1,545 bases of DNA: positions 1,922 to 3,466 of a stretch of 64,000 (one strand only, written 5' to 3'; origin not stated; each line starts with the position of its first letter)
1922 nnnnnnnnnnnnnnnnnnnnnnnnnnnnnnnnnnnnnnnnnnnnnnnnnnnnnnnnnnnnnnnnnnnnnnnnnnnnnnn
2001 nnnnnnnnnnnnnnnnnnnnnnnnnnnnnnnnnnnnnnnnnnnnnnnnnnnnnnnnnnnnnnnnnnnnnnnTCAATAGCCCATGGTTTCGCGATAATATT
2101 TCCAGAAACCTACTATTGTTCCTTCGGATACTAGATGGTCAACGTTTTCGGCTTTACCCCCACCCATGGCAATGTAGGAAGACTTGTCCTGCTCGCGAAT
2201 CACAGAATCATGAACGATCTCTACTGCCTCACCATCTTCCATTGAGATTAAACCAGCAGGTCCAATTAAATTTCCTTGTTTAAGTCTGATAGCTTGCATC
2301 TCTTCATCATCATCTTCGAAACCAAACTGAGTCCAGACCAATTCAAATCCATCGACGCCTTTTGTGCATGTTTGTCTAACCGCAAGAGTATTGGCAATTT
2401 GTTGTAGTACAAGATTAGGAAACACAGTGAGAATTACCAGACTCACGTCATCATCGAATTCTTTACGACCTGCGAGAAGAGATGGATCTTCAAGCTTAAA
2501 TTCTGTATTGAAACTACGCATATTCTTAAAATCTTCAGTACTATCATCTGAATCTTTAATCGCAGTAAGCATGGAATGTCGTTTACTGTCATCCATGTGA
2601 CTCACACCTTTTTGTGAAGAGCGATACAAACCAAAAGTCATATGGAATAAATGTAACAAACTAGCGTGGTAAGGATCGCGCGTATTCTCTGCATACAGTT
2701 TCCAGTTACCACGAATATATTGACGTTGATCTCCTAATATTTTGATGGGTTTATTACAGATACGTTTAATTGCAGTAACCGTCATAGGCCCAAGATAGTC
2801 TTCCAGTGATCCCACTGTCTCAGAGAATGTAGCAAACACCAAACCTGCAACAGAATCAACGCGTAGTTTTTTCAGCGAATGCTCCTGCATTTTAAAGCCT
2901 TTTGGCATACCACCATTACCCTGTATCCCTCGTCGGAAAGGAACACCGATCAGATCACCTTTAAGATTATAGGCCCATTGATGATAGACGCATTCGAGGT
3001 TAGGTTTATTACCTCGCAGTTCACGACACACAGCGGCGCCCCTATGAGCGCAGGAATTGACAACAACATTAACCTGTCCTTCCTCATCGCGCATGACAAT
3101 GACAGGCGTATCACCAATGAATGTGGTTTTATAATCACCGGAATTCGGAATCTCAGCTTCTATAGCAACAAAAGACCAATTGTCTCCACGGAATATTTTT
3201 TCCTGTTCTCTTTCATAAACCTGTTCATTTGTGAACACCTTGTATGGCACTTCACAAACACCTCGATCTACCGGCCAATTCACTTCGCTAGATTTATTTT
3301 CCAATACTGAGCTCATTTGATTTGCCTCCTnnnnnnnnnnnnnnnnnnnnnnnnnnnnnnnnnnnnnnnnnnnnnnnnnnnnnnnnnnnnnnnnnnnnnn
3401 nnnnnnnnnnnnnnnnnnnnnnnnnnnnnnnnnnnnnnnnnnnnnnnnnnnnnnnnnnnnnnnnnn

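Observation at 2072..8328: Rieske oxygenase in inverted order (ferredoxin, beta, alpha) with no cognate reductase, possibly sharing TmoF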

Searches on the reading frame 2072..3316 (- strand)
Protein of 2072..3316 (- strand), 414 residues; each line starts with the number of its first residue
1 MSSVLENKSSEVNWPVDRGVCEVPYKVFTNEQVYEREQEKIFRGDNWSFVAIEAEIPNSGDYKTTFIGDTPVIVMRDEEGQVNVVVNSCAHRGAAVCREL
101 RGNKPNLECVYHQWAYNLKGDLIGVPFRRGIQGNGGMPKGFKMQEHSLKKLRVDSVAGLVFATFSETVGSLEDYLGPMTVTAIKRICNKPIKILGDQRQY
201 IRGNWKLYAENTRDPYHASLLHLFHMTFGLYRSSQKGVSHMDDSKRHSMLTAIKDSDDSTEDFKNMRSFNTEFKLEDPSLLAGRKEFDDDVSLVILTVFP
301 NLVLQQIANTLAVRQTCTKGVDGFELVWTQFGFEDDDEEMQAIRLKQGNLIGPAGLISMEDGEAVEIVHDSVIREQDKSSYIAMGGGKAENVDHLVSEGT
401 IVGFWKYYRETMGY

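Call 4: search_protein_families(library=pfam, proteins=[window:2072-3316:-])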
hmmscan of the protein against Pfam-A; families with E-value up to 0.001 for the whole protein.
window:2072-3316:- (414 aa): 2 families
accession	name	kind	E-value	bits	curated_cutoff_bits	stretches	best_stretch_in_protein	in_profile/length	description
PF00355.32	Rieske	-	4.4e-17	62.2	20.3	1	46-129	1-82/88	Rieske [2Fe-2S] domain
PF00848.25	Ring_hydroxyl_A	-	2.3e-08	34.7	24.9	1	201-342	14-148/208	Ring hydroxylating alpha subunit (catalytic domain)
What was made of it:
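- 2072..3316 (-): Oxygenase large (alpha) subunit, 414 aa, BphA1c/AhdA1c/PhnA1b-like (salicylate 1-hydroxylase clade). Rieske plus Ring_hydroxyl_A domains (call 4).
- Checked: 2072..3316: Rieske plus Ring_hydroxyl_A (call 4).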

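Call 5: search_protein_families(library=ncbifam, proteins=[window:2072-3316:-])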
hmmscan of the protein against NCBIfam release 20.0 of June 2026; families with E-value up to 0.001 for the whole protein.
window:2072-3316:- (414 aa): 6 families
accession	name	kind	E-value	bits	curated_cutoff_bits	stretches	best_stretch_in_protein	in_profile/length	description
NF041684.1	ant_diox_AndAc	equivalog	1.9e-159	530.8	750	1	7-414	8-418/418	anthranilate 1,2-dioxygenase large subunit AndAc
TIGR03229.1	benzo_1_2_benA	equivalog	4.3e-41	141.2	780.95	1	17-227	10-220/433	benzoate 1,2-dioxygenase large subunit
NF058607.1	GlBtMonoOxGbcA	equivalog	8.4e-36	123.3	670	1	23-222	33-222/420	glycine betaine monooxygenase oxygenase subunit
NF042946.1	3PPDioc_HcaE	equivalog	1.5e-35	123.1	830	1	14-223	7-215/450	3-phenylpropionate/cinnamic acid dioxygenase subunit alpha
TIGR03228.1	anthran_1_2_A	equivalog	1.8e-34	119.2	671.9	1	16-265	9-258/438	anthranilate 1,2-dioxygenase large subunit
NF052579.1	BetMthstMoxSdmAMthl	equivalog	1.4e-07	30.9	600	1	43-139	14-107/351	4beta-methylsterol monooxygenase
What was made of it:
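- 2072..3316 (-): AndAc scores 531 bits, below the cut-off of 750 (call 5).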

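Call 8: search_solved_structures(query=window:2072-3316:-, max_evalue=1e-10)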
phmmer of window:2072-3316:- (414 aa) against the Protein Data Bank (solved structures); distinct sequences matched with E-value up to 1e-10: 29.
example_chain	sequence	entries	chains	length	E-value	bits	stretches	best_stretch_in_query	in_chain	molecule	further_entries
7vju_A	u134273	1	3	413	4.7e-118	397.7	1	21-413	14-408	Rieske (2Fe-2S) domain protein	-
7q04_D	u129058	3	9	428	7.1e-118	397.1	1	21-413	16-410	Terephthalate 1,2-dioxygenase, terminal oxygenase component subunit alpha 2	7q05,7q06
7c8z_A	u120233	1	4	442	1.6e-109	369.6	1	12-413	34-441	Salicylate 5-hydroxylase, large oxygenase component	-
9jp5_A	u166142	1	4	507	1.1e-36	129.7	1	19-234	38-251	Phthalate 3,4-dioxygenase alpha subunit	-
2b1x_A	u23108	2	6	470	1e-33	120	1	22-230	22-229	naphthalene dioxygenase large subunit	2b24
1uli_A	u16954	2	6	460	1.8e-33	119.2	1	16-229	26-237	biphenyl dioxygenase large subunit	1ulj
5aeu_A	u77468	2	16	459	7.4e-32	113.8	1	24-227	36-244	BIPHENYL DIOXYGENASE SUBUNIT ALPHA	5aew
2yfi_A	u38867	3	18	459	7.4e-32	113.8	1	24-227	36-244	BIPHENYL DIOXYGENASE SUBUNIT ALPHA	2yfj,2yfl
2xr8_A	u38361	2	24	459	7.5e-32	113.8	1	24-227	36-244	BIPHENYL DIOXYGENASE SUBUNIT ALPHA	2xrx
2xsh_A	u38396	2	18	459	7.5e-32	113.8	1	24-227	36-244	BIPHENYL DIOXYGENASE SUBUNIT ALPHA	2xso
1wql_A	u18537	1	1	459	1.7e-31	112.6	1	17-223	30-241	iron-sulfur protein large subunit of cumene dioxygenase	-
3en1_A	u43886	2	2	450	3.1e-31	111.8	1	10-230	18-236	Benzene 1,2-dioxygenase subunit alpha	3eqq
3gzx_A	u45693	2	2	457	1.4e-30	109.7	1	17-230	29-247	Biphenyl dioxygenase subunit alpha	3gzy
8k0a_A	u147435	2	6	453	1.2e-27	100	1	22-223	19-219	3-phenylpropionate/cinnamic acid dioxygenase subunit alpha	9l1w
9vdb_A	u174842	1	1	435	2.7e-26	95.5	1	20-225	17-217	Ring hydroxylating dioxygenase, alpha subunit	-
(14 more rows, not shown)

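Call 9: find_related_loci(query=window:2072-3316:-, collection=genome_contigs, flank=10000)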
Query window:2072-3316:- (414 aa) in genome_contigs; peptide patterns used: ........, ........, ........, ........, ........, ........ (x = any residue, [..] = any of these).
147 stretches matched a pattern; 118 encode a relative of the query (tblastn E <= 1e-3); the best 80 are kept; 80 distinct loci.
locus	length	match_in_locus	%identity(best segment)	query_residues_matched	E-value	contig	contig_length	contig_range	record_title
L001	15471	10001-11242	94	1-414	0e+0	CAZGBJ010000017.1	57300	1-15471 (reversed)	MAG TPA_asm: uncultured Enterobacteriaceae bacterium isolate binchicken_co46_542 genome assembly, contig: NODE_899_lengt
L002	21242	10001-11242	93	1-414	0e+0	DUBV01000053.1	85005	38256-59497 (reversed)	MAG TPA_asm: Thiotrichaceae bacterium isolate UWMA-0311 NODE_452_length_85005_cov_0.353249, whole genome shotgun sequenc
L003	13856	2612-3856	74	1-414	0e+0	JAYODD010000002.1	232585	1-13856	MAG: Gammaproteobacteria bacterium isolate 139553_S155_metabat_bins_sens.tsv.082 NODE_25_length_232585_cov_6.497325, who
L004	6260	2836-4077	75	1-413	0e+0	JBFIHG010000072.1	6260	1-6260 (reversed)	MAG: Porticoccaceae bacterium isolate Mix_sand11.2021.09.Z.15 k141_2553996_length_6260_cov_16.0059, whole genome shotgun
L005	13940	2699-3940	75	1-413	0e+0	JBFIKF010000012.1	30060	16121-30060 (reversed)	MAG: Porticoccaceae bacterium isolate Mix_sand12.2021.10.D.21 k141_1989024_length_30060_cov_73.0202, whole genome shotgu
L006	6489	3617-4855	73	1-412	0e+0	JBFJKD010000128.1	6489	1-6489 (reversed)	MAG: Porticoccaceae bacterium isolate Mix_sand17.2022.03.D.48 k141_2627524_length_6489_cov_8.6851, whole genome shotgun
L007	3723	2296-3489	71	20-414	0e+0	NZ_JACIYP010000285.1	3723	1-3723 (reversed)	MAG: Hoeflea sp. isolate MAG-81 Hoeflea_C3_bin39_Scaffold_285, whole genome shotgun sequence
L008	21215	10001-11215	68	12-413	0e+0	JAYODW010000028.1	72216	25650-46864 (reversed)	MAG: Gammaproteobacteria bacterium isolate 139553_S155_concoct_bins.tsv.116 NODE_448_length_72216_cov_12.065617, whole g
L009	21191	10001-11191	68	21-414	0e+0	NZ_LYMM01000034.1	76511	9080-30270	Novosphingobium guangzhouense strain SA925 contig-123_24, whole genome shotgun sequence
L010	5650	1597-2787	68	21-414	0e+0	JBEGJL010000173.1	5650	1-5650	MAG: Pseudomonadota bacterium isolate NASQAN2015_172_B_bin.12 scaffold_576537, whole genome shotgun sequence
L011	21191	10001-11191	68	21-414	0e+0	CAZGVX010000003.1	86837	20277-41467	MAG TPA_asm: uncultured Sphingobium sp. isolate SRP287051_co2_115 genome assembly, contig: NODE_586_length_86837_cov_77.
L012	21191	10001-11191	68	21-414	0e+0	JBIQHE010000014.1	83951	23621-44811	MAG: Sphingomonadales bacterium isolate mag.37d NODE_186_length_83951, whole genome shotgun sequence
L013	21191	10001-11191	69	21-414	0e+0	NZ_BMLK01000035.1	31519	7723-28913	Novosphingobium indicum strain CGMCC 1.6784 sequence035, whole genome shotgun sequence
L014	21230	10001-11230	67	8-414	0e+0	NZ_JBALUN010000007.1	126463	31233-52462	MAG: Parasphingorhabdus sp. isolate 4NakV-05 NODE_7_length_126463_cov_45.127593, whole genome shotgun sequence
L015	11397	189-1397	68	15-414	0e+0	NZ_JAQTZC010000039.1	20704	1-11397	MAG: Acidocella sp. isolate STC_51 NODE_5424_length_20704_cov_9.227487_Sandtown_C, whole genome shotgun sequence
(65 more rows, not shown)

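Call 19: search_dna_similar(query=window:2072-3316:-, collection=plasmids, mode=protein, max_rows=25)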
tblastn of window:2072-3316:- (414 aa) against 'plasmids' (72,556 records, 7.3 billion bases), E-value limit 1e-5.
Records with a match: 972; places in all: 1459; records where one place covers at least 80% of the query: 209.
Best place of each record, by identity: 60-80% 7; <60% 965.
By first word of the organism name: Rhizobium 139; Sinorhizobium 88; Phaeobacter 66; Rhodococcus 63; Pseudosulfitobacter 40; Paracoccus 31; Sphingobium 28; Pseudomonas 27; Azospirillum 24; Novosphingobium 23; and 128 more.
By predicted mobility (MOB-suite, as given by PLSDB): non-mobilizable 552; conjugative 305; mobilizable 115.
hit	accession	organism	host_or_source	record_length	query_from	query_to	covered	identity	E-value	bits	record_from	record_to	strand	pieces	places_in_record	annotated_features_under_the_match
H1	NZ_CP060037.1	Sphingobium fuliginis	-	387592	6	414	99%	65.8%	0e+0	578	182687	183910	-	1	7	Rieske 2Fe-2S domain-containing protein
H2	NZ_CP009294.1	Novosphingobium pentaromativorans US6-1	mud sediment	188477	6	414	99%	65.5%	0e+0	577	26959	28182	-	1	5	SRPBCC family protein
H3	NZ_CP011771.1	Croceicoccus naphthovorans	-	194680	6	414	99%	65.5%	0e+0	577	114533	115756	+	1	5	SRPBCC family protein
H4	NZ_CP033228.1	Sphingobium yanoikuyae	Mixed culture,wastewater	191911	21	414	95%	68.0%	0e+0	589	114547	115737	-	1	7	Rieske 2Fe-2S domain-containing protein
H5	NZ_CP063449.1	Novosphingobium sp. ES2-1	mixed culture,activated sludge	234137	21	414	95%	67.8%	0e+0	585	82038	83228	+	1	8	Rieske 2Fe-2S domain-containing protein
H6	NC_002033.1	Novosphingobium aromaticivorans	-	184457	21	414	95%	67.5%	0e+0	584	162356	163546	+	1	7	Rieske 2Fe-2S domain-containing protein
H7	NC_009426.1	Novosphingobium aromaticivorans DSM 12444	-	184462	21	414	95%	67.5%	0e+0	584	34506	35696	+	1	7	Rieske 2Fe-2S domain-containing protein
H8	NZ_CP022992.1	Paraburkholderia aromaticivorans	-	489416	19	413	95%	56.0%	1e-150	478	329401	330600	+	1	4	aromatic ring-hydroxylating dioxygenase subunit alpha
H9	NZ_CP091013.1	Burkholderia cenocepacia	-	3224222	9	414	98%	52.1%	7e-137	439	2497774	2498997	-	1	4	none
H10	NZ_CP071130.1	Caballeronia sp. M1242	Homo sapiens,ETA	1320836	7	414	99%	51.3%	3e-135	434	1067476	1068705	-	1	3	none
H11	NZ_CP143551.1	Burkholderia multivorans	Homo sapiens,bronchoalveolar lavage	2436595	7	414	99%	51.3%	3e-135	434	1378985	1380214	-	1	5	none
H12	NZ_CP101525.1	Burkholderia arboris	mixed culture,soil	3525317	9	414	98%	51.6%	7e-136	436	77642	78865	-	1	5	none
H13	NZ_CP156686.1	Burkholderia stagnalis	Bacterial cells,soils collected in ...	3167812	7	414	99%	51.1%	3e-135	434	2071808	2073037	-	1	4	none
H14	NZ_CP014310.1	Burkholderia sp. PAMC 26561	single cell,lichen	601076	9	414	98%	50.9%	1e-133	430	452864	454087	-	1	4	andAc: anthranilate 1,2-dioxygenase large subunit AndAc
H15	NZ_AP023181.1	Paraburkholderia sp. PGU19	Physopelta gutta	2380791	12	414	97%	51.2%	4e-134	431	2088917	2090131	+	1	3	none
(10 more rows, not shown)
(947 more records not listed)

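Call 21: get_annotated_region(hit=H6, flank=9000)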
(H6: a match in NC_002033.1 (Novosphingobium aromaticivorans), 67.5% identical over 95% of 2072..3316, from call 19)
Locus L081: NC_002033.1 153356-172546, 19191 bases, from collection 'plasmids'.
description: Novosphingobium aromaticivorans plasmid pNL1, complete sequence
organism: Novosphingobium aromaticivorans (NCBI taxid 48935)
taxonomy: Bacteria; Pseudomonadota; Alphaproteobacteria; Sphingomonadales; Sphingomonadaceae; Novosphingobium; Novosphingobium aromaticivorans
host: -; source: -; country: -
typing (MOB-suite, as given by PLSDB): conjugative; replicon rep_cluster_373; relaxase MOBF; mating-pair formation MPF_F
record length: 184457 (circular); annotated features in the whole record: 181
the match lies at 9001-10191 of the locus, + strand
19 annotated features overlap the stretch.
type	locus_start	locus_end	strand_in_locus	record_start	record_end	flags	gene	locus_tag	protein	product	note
CDS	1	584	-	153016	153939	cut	-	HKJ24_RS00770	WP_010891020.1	catechol 2,3-dioxygenase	GO:0009712 - catechol-containing compound metabolic process [Evidence IEA]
CDS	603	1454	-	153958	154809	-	-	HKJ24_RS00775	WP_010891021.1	alpha/beta hydrolase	-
CDS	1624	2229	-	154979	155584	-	gstA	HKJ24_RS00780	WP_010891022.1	glutathione transferase GstA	GO:0006749 - glutathione metabolic process [Evidence IEA]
CDS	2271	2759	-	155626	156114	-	-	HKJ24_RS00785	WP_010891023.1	aromatic-ring-hydroxylating dioxygenase subunit beta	GO:0019439 - aromatic compound catabolic process [Evidence IEA]; GO:0006725 - cellular aromatic compound metabolic ...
CDS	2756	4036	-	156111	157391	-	-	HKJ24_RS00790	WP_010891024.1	Rieske 2Fe-2S domain-containing protein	-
CDS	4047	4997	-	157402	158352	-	-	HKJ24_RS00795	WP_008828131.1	4-hydroxythreonine-4-phosphate dehydrogenase PdxA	-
CDS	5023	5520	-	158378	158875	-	-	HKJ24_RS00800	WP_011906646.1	aromatic-ring-hydroxylating dioxygenase subunit beta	GO:0019439 - aromatic compound catabolic process [Evidence IEA]; GO:0006725 - cellular aromatic compound metabolic ...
CDS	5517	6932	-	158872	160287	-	-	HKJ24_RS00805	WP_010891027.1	Rieske 2Fe-2S domain-containing protein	-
CDS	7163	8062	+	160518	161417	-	bphC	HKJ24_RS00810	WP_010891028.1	biphenyl-2,3-diol 1,2-dioxygenase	-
CDS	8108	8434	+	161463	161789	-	-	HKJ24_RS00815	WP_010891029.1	non-heme iron oxygenase ferredoxin subunit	-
CDS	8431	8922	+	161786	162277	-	-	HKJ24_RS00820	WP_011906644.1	aromatic-ring-hydroxylating dioxygenase subunit beta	GO:0019439 - aromatic compound catabolic process [Evidence IEA]; GO:0006725 - cellular aromatic compound metabolic ...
CDS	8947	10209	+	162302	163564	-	-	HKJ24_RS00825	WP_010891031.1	Rieske 2Fe-2S domain-containing protein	-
CDS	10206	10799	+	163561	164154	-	-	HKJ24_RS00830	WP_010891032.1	2-hydroxychromene-2-carboxylate isomerase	-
CDS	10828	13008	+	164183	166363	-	-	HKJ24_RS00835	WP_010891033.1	TonB-dependent receptor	GO:0015891 - siderophore transport [Evidence IEA]; GO:0055085 - transmembrane transport [Evidence IEA]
CDS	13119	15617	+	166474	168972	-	-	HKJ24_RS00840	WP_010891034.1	TonB-dependent receptor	GO:0015891 - siderophore transport [Evidence IEA]; GO:0055085 - transmembrane transport [Evidence IEA]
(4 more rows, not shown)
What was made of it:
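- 2072..3316 (-): It is 65-69% identical to the sphingomonad genes that follow bphA3-bphA2c (calls 9, 19, 21).
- Alpha is 65-69% identical to the sphingomonad genes in bphC-ferredoxin-beta-alpha-nahD (calls 9, 19, 21).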

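Call 25: list_cluster_members(proteins=[P0001, window:2072-3316:-, window:1587-2051:-])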
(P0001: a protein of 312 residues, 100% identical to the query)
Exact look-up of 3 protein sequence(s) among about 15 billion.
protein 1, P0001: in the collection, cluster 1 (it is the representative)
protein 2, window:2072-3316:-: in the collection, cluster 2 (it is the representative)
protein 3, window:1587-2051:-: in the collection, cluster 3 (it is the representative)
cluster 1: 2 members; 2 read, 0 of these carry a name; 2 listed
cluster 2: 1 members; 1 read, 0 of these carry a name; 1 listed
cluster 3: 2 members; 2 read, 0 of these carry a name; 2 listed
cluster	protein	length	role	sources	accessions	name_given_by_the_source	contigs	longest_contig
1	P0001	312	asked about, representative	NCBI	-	-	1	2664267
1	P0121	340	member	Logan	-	-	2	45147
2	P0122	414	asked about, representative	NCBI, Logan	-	-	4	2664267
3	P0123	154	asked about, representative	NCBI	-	-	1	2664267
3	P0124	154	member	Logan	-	-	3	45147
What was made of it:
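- Checked: The 154-aa product from ATG 2051 is present as an exact sequence in the protein collection, from NCBI (call 25).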

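Call 29: find_related_loci(query=window:2072-3316:-, collection=metagenome_contigs, flank=10000)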
Query window:2072-3316:- (414 aa) in metagenome_contigs; peptide patterns used: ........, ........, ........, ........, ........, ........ (x = any residue, [..] = any of these).
161 stretches matched a pattern; 107 encode a relative of the query (tblastn E <= 1e-3); the best 80 are kept; 80 distinct loci.
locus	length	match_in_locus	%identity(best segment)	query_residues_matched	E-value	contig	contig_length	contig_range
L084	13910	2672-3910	73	1-412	0e+0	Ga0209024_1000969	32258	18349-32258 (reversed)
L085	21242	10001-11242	94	1-414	0e+0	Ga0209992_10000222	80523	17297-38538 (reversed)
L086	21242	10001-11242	93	1-414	0e+0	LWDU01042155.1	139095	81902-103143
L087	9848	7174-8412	67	5-413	0e+0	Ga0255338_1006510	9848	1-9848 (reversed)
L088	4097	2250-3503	66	1-413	0e+0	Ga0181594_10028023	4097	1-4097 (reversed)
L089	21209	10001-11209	68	15-414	0e+0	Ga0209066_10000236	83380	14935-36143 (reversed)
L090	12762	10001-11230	67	8-414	0e+0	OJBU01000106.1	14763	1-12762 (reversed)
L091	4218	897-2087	68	21-414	0e+0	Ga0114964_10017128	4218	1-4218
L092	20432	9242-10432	68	21-414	0e+0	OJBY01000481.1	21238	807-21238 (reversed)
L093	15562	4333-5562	67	8-414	0e+0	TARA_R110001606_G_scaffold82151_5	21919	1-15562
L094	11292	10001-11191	68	21-414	0e+0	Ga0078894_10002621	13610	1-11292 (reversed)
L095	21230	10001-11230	67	8-414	0e+0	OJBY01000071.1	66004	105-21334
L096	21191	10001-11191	68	21-414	0e+0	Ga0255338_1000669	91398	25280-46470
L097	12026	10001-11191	68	21-414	0e+0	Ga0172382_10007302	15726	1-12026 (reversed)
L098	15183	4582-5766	68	23-414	0e+0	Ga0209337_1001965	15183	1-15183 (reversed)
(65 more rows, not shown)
